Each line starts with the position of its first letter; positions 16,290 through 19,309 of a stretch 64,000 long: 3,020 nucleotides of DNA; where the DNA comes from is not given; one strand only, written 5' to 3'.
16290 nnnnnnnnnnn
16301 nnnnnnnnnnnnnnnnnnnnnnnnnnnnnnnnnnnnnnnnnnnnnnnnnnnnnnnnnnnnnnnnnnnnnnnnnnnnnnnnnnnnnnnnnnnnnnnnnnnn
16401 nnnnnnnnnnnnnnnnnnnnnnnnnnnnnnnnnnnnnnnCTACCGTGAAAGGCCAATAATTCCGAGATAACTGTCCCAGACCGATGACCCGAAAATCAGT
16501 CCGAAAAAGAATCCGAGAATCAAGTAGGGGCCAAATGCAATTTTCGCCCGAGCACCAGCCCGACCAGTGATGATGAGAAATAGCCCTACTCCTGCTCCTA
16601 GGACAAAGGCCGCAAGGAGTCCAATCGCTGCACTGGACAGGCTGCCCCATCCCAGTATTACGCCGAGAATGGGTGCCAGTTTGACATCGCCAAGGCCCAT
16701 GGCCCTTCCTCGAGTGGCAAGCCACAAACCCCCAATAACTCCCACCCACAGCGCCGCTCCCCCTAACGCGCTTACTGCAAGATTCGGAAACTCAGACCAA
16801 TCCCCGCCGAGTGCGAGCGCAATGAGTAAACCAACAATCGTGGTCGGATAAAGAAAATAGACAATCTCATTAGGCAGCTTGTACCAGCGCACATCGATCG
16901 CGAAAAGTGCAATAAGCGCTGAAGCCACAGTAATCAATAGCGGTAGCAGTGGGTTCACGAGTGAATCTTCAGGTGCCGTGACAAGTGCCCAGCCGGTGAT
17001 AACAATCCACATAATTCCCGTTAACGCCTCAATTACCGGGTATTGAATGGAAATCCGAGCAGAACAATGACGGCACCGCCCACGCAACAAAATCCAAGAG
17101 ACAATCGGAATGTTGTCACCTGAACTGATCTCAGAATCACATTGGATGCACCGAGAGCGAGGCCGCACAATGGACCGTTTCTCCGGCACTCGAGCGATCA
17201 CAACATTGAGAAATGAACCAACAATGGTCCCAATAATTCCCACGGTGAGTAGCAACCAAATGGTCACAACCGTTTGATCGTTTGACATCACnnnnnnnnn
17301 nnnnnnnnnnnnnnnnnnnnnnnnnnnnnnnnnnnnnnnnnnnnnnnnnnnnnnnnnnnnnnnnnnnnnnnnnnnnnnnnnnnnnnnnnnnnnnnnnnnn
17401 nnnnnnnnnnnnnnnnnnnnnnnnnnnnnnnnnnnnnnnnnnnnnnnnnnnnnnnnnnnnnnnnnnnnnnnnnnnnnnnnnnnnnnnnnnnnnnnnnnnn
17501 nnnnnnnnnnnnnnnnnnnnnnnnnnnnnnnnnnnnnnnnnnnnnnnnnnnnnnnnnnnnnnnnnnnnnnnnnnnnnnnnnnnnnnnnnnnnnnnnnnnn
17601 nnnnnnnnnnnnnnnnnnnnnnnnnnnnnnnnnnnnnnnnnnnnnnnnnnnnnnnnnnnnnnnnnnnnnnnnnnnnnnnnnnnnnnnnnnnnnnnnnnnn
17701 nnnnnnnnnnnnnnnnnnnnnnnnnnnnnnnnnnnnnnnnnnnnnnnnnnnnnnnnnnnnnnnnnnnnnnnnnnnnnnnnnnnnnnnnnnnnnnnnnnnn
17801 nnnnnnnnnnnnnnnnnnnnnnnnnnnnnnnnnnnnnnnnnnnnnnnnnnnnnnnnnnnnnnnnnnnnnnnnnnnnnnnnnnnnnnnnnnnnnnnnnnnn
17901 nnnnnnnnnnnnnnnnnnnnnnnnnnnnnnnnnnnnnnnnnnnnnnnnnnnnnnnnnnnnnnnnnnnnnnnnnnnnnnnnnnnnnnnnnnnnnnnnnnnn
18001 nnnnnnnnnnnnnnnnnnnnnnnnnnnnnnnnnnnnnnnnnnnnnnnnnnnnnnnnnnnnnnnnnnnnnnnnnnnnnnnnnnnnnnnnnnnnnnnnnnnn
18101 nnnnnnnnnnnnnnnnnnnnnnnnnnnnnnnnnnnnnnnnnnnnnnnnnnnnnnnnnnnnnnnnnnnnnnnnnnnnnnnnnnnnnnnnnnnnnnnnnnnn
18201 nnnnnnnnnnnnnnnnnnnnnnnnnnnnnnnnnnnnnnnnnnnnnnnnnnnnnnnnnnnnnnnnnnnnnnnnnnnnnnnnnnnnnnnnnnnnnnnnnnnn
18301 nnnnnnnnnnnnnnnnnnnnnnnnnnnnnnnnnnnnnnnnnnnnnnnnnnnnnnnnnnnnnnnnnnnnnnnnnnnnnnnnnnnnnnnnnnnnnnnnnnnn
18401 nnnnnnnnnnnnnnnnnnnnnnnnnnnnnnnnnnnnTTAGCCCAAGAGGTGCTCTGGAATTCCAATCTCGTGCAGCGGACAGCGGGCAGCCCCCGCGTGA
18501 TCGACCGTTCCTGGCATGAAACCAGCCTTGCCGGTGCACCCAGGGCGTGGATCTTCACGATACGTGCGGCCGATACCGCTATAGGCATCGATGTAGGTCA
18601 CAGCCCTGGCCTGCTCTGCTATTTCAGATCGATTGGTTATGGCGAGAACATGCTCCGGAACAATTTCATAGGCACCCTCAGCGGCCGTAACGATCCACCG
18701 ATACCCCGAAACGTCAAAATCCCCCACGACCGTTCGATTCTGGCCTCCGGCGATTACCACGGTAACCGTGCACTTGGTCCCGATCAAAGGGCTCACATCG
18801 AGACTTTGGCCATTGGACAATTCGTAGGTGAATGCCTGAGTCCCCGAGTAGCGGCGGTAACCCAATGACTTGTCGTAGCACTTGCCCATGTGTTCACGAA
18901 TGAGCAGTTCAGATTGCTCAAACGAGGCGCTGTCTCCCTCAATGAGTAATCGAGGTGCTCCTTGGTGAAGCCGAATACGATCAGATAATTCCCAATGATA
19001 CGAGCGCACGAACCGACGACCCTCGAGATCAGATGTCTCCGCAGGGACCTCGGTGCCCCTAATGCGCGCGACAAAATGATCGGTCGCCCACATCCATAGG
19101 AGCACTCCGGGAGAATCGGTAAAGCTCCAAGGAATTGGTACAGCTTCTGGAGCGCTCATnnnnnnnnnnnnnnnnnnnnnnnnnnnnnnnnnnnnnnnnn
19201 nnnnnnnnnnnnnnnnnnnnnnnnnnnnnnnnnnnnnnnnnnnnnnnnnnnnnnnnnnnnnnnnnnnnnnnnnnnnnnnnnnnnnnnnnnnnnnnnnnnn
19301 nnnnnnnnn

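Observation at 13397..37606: A complete ~24-kb type IV pilus locus sits between valS and clpX in a conserved actinobacterial backbone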

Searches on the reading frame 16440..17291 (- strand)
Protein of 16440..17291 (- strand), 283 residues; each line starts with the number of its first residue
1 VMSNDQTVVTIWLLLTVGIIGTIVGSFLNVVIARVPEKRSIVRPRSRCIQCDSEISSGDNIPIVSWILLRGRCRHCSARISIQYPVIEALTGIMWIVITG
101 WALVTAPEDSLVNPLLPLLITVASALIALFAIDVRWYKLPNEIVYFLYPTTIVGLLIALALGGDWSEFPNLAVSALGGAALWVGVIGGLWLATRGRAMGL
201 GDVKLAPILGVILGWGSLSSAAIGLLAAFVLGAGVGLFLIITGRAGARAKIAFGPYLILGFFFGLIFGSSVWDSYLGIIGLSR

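Call 3: search_protein_families(library=pfam, proteins=[window:16440-17291:-], max_evalue=0.01)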
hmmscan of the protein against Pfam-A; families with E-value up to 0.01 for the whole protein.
window:16440-17291:- (283 aa): 2 families
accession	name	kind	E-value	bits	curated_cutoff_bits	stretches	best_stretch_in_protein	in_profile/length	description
PF06750.18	A24_N_bact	-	8e-34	116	23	1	19-98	1-80/84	Bacterial Peptidase A24 N-terminal domain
PF01478.23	Peptidase_A24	-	2e-09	38.3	26.5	1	122-236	3-103/104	Type IV leader peptidase family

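Call 80: search_protein_families(library=ncbifam, proteins=[window:16440-17291:-], max_evalue=0.001)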
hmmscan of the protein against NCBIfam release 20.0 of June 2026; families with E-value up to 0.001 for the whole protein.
window:16440-17291:- (283 aa): 0 families

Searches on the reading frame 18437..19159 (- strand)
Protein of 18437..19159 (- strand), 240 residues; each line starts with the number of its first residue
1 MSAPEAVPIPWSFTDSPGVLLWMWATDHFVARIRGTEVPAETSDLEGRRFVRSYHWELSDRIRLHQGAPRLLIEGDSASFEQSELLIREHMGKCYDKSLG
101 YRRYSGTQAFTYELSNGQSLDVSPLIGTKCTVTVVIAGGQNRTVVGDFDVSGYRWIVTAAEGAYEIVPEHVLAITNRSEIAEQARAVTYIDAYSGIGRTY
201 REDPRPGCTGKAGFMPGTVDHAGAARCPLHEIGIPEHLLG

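Call 3: search_protein_families(library=pfam, proteins=[window:18437-19159:-], max_evalue=0.01)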
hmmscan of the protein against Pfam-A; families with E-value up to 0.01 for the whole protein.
window:18437-19159:- (240 aa): 0 families

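Call 14: search_protein_families(library=ncbifam, proteins=[window:18437-19159:-], max_evalue=0.1)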
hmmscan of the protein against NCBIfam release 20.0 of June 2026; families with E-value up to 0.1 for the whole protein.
window:18437-19159:- (240 aa): 0 families

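Call 54: find_homologous_proteins(query=window:18437-19159:-, max_evalue=0.001)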
Query window:18437-19159:- (240 aa): 115 proteins with E <= 0.001 among 451 candidates.
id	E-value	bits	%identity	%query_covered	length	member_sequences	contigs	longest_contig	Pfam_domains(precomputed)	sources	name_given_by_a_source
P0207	4.3e-159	546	99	100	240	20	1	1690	-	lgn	-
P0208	7.4e-129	447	78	100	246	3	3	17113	-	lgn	-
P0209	1.0e-127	443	75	100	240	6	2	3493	-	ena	-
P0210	4.2e-119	415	72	97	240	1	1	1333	-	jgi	jgi:hypothetical protein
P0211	1.9e-116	406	72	97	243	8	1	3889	-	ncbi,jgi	jgi:hypothetical protein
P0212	5.4e-104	365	65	100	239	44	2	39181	-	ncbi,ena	-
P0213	2.6e-103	363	64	100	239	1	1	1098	-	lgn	-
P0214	2.7e-103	363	65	100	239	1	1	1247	-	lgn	-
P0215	8.8e-102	358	64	100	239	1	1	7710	-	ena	-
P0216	2.5e-101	357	62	100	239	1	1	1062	-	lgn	-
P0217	3.9e-101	356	63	98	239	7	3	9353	-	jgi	jgi:hypothetical protein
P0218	5.6e-101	355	63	100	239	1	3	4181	-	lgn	-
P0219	4.3e-100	352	62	100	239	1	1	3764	-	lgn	-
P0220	8.9e-100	351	63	100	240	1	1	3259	-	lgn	-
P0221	3.5e-99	349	63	100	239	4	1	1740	-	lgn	-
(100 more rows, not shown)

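Call 64: predict_structure(alignment_id=A2)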
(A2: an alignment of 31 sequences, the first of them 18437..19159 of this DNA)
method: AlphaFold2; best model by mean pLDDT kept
length: 240 residues; sequences in the alignment: 31
mean_pLDDT: 82.1   pTM: 0.67
mean pLDDT of the five models: 82.1, 80.4, 80.2, 79.6, 79.6
residues with pLDDT >= 90: 150; 70-90: 24; 50-70: 33; < 50: 33
segments of 3 or more residues with pLDDT < 50: 192-207, 209-222
pLDDT, mean of each block of 10 residues (from residue 1): 70 93 97 93 77 97 91 97 96 94 93 94 95 95 96 96 96 84 62 44 46 43 57 65
secondary structure, 60 per line:
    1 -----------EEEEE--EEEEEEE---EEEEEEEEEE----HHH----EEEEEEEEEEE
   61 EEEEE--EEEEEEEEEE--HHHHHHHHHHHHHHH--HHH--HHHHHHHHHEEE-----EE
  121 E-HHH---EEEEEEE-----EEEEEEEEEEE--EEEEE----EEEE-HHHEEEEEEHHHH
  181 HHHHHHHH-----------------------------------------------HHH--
elements in order: E12-16 E19-25 E29-38 E50-65 E68-77 H80-94 H102-110 E111-113 E119-121 E129-135 E141-151 E154-158 E163-166 E171-176 H177-188

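Call 69: fold_search(model_id=the predicted structure, library=pdb)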
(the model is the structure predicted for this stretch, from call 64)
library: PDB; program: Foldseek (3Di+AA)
matches with E <= 10: 925; with E <= 0.001: 0
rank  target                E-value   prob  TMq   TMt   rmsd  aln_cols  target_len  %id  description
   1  2ej9                  6.2e-03  0.72  0.19  0.19  19.4       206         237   11  Crystal Structure Of Biotin Protein Ligase From Methanococcus jannaschii (released 2008-03-18)
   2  6dly_B                1.9e-02  0.14  0.12  0.09  16.9       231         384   12  Crystal structure of DNA polymerase III subunit beta from Mycobacterium marinum in complex with a natural product (released 2019-06-12)
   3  6d47                  2.4e-02  0.18  0.13  0.09  17.5       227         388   12  Crystal structure of a DNA polymerase III subunit beta DnaN sliding clamp from Mycobacterium marinum (released 2018-05-02)
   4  3p16_C                3.4e-02  0.14  0.13  0.09  16.9       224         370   13  Crystal structure of DNA polymerase III sliding clamp (released 2011-08-24)
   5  3l2z_B                3.8e-02  0.35  0.17  0.17  17.7       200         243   10  Crystal structure of hydrated Biotin Protein Ligase from M. tuberculosis (released 2010-03-09)
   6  4xtv_B                4.5e-02  0.25  0.18  0.17  18.9       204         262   13  Mycobacterium tuberculosis biotin ligase complexed with bisubstrate inhibitor 36 (N-({[(1R,3S)-3-(6-amino-9H-purin-9-y (released 2015-09-02)
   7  6my0_A                5.7e-02  0.57  0.18  0.31  14.4       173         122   10  Structure of 53BP1 Tandem Tudor domains with E1549P and D1550N mutations (released 2019-11-27)
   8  4ovf_A                5.7e-02  0.12  0.12  0.09  17.0       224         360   12  E. coli sliding clamp in complex with (R)-6-chloro-2,3,4,9-tetrahydro-1H-carbazole-2-carboxylic acid (released 2014-03-05)
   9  2cgh_B                6.3e-02  0.25  0.17  0.16  18.6       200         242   10  crystal structure of biotin ligase from Mycobacterium tuberculosis (released 2007-05-01)
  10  4ovg_A                6.3e-02  0.14  0.14  0.10  17.3       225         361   13  E. coli sliding clamp in complex with (R)-9-(2-amino-2-oxoethyl)-6-chloro-2,3,4,9-tetrahydro-1H-carbazole-2-carboxylic (released 2014-03-05)
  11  1zq1_A                6.7e-02  1.00  0.20  0.12   2.6        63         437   16  Structure of GatDE tRNA-Dependent Amidotransferase from Pyrococcus abyssi (released 2005-10-18)
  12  8dk9_A                6.7e-02  0.11  0.12  0.08  17.3       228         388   12  Sliding-clamp-DinX peptide (released 2023-01-18)
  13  7azl_B                6.7e-02  0.09  0.12  0.09  17.4       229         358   10  DNA polymerase sliding clamp from Escherichia coli with peptide 38 bound (released 2021-12-01)
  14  1kq2_H                9.4e-02  0.99  0.17  0.53   3.2        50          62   16  Crystal Structure of an Hfq-RNA Complex (released 2002-07-05)
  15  3l2z_A                9.4e-02  0.23  0.18  0.18  18.9       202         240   11  Crystal structure of hydrated Biotin Protein Ligase from M. tuberculosis (released 2010-03-09)
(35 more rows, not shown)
